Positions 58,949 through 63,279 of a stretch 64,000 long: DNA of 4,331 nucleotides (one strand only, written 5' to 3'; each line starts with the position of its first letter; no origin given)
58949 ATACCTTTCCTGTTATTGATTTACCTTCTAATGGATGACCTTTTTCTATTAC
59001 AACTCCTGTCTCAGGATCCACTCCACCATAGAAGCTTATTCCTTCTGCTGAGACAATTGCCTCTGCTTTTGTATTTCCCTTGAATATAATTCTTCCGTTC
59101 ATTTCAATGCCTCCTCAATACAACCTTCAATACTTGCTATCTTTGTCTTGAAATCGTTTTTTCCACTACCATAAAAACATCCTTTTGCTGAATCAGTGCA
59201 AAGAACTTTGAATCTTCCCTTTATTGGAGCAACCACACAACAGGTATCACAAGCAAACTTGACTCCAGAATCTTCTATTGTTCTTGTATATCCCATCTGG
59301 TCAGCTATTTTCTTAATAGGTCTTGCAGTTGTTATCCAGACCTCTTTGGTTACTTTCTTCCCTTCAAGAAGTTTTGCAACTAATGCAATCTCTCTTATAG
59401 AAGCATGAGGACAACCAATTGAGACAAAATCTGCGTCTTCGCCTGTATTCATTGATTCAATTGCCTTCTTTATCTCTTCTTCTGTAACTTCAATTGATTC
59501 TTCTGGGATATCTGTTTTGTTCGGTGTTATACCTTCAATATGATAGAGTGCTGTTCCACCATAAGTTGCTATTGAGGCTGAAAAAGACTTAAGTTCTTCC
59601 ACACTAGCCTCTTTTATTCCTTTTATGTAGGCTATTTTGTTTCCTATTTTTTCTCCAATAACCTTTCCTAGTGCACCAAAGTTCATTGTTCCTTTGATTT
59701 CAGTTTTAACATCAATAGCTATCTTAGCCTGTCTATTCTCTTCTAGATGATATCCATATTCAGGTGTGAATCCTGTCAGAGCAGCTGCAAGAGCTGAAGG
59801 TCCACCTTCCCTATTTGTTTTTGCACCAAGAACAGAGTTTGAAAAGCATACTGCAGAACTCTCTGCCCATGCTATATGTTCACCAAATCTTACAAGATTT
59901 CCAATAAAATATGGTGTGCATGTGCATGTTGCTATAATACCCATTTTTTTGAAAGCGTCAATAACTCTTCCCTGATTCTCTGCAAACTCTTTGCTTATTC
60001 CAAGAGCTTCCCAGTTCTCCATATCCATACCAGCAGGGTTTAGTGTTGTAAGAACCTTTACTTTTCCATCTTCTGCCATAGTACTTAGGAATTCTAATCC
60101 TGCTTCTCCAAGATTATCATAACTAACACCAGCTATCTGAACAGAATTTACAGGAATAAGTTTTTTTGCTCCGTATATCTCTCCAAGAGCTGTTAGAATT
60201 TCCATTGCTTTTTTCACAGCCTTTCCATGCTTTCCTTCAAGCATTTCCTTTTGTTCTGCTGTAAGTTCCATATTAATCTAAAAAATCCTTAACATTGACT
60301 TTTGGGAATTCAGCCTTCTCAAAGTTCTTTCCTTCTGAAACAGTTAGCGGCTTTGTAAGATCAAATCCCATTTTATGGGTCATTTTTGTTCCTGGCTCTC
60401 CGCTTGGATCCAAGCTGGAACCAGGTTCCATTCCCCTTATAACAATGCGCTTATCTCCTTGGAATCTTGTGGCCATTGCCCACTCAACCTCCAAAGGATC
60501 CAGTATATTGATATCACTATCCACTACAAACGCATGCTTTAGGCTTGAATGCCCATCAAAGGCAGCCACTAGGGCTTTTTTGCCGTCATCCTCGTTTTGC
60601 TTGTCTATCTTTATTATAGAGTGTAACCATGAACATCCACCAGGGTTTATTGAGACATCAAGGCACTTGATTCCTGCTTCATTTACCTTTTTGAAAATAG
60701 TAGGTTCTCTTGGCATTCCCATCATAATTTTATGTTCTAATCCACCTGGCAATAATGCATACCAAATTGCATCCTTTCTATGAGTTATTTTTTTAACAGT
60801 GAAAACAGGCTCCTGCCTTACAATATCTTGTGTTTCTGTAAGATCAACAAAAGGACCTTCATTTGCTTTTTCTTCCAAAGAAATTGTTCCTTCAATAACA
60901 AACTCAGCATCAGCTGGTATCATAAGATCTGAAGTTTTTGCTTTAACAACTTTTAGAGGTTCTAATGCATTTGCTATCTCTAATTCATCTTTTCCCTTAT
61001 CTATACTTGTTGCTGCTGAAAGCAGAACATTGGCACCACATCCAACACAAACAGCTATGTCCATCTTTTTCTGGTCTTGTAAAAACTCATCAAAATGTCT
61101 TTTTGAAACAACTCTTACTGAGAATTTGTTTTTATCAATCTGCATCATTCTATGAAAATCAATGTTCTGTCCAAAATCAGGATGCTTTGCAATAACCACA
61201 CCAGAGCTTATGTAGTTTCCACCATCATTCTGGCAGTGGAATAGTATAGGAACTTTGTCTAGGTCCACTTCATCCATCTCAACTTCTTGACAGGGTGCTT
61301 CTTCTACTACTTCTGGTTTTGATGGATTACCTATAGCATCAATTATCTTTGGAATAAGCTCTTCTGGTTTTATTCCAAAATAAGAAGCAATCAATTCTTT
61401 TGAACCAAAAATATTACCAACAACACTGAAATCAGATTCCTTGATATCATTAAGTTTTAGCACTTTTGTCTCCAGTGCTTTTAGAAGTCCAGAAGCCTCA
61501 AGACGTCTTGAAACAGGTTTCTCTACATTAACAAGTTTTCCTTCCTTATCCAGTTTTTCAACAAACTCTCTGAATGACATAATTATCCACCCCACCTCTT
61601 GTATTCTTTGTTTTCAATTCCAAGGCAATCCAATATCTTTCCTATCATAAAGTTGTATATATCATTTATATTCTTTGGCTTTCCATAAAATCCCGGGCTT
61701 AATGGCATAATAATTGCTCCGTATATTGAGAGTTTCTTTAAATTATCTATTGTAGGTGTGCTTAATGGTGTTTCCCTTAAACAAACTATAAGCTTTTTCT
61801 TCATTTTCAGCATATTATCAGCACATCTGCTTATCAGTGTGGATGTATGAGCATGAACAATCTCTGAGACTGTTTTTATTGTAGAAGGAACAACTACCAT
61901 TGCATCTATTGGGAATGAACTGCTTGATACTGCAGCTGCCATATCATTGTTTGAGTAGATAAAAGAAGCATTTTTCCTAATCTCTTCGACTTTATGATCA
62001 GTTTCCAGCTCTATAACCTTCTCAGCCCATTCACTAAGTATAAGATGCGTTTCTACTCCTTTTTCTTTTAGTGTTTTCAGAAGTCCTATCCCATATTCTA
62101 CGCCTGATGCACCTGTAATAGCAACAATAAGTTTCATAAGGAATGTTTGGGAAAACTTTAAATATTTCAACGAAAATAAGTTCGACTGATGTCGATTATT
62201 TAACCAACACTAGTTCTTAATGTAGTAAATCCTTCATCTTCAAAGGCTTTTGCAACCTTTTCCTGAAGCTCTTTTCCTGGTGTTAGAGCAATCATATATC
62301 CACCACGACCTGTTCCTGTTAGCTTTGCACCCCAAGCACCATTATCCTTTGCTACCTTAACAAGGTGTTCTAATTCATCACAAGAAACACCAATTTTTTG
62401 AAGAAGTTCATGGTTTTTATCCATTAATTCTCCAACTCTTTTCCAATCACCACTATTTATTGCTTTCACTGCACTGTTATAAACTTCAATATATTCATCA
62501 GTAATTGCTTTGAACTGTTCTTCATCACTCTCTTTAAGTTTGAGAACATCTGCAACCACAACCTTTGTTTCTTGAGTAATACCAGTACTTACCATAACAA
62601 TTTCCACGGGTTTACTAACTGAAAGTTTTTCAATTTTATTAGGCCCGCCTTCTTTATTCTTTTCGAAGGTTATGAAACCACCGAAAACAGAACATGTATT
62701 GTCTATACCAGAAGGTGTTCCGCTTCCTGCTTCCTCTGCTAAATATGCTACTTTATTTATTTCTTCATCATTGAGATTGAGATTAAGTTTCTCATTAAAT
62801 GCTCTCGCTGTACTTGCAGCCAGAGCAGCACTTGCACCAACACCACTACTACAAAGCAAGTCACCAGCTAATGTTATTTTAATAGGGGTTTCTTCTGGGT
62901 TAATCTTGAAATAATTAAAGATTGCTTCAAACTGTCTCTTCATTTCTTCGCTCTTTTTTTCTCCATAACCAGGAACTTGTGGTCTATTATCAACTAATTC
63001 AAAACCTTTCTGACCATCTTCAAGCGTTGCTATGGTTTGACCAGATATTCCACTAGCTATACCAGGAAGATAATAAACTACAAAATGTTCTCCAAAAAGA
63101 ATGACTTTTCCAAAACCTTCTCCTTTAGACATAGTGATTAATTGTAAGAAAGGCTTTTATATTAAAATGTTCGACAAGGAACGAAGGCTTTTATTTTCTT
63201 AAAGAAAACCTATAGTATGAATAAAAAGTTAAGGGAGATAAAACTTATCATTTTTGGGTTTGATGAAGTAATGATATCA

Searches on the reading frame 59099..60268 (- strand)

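Call 92: search_protein_families(library=pfam, proteins=[window:59099-60268:-], max_evalue=0.001)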
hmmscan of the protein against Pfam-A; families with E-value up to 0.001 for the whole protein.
window:59099-60268:- (389 aa): 1 family
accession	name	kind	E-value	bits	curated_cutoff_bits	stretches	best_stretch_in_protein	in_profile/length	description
PF04412.18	AcnX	-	1.6e-150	501.7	31.5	1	1-385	2-400/400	Aconitase X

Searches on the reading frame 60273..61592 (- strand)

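Call 16: search_protein_families(library=pfam, proteins=[window:60273-61592:-], max_evalue=0.001)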
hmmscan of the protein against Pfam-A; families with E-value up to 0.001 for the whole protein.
window:60273-61592:- (439 aa): 3 families
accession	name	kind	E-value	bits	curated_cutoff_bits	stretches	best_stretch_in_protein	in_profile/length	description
PF01977.22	UbiD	-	1.9e-57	194.2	23.3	1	96-284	3-205/206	3-octaprenyl-4-hydroxybenzoate carboxy-lyase Rift-related domain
PF20696.2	UbiD_C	-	1.1e-23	84.1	24.2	1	289-411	2-126/127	3-octaprenyl-4-hydroxybenzoate carboxy-lyase C-terminal domain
PF20695.2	UbiD_N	-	3.2e-13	50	24.3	1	11-87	1-78/78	3-octaprenyl-4-hydroxybenzoate carboxy-lyase N-terminal domain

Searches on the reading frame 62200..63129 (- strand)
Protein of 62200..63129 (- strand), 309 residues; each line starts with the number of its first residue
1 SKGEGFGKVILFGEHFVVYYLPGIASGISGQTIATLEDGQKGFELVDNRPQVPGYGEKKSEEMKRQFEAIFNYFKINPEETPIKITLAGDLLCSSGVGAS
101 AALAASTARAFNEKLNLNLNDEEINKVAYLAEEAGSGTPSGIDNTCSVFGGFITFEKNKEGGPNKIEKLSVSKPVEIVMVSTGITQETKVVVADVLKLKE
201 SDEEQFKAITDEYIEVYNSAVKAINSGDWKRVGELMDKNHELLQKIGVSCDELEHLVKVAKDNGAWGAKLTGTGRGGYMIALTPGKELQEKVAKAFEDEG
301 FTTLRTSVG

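Call 92: search_protein_families(library=pfam, proteins=[window:62200-63129:-], max_evalue=0.001)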
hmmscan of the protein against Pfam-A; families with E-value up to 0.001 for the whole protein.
window:62200-63129:- (309 aa): 4 families
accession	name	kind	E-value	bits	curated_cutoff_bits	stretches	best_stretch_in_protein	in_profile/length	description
PF08544.19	GHMP_kinases_C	-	3.7e-15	56.5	21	1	220-298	1-81/85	GHMP kinases C terminal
PF00288.32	GHMP_kinases_N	-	2.5e-13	50.5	22.3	1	71-151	11-87/87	GHMP kinases N terminal domain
PF08503.15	DapH_N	-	0.00055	20.5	27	0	214-250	38-74/86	Tetrahydrodipicolinate succinyltransferase N-terminal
PF22700.2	MVD-like_N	-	0.00066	19.8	27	0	58-160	56-151/157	Diphosphomevalonate decarboxylase-like N-terminal domain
